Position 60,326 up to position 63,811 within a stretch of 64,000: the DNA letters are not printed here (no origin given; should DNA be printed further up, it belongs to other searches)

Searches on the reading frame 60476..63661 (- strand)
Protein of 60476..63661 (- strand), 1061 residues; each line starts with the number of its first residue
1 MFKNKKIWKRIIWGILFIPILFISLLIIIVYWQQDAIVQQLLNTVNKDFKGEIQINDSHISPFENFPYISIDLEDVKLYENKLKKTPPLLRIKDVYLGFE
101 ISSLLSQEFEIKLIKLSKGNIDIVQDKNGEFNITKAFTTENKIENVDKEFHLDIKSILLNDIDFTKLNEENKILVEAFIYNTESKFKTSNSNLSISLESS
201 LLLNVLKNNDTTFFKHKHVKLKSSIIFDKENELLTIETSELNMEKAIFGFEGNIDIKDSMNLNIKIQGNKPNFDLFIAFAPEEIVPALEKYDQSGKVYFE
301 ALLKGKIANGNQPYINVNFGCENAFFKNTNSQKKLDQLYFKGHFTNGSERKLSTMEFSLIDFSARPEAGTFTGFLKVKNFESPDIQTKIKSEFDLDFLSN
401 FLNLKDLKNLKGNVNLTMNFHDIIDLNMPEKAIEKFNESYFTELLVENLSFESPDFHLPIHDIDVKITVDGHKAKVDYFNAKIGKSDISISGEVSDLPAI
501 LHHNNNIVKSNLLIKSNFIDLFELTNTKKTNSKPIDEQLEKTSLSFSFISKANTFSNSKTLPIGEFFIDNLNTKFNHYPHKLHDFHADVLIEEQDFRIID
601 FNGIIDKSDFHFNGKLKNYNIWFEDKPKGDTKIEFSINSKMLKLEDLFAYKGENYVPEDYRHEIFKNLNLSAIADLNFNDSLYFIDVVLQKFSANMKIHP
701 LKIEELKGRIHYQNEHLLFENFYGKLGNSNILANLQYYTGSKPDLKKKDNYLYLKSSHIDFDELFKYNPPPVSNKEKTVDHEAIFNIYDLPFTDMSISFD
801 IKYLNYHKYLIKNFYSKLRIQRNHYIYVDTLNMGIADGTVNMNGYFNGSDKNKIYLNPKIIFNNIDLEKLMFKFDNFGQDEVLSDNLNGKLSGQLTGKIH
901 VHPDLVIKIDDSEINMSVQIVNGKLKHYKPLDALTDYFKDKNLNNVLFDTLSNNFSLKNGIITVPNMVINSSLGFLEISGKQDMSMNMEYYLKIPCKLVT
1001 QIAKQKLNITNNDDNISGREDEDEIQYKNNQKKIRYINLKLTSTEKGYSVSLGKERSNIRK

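Call 47: search_protein_families(library=pfam, proteins=[window:60476-63661:-], max_evalue=0.0001)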
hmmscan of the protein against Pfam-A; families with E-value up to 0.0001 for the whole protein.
window:60476-63661:- (1061 aa): 1 family
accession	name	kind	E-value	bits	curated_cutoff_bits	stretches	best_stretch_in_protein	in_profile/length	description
PF05359.17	DUF748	-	3.7e-11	42.3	50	1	3-161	9-161/1037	Domain of Unknown Function (DUF748)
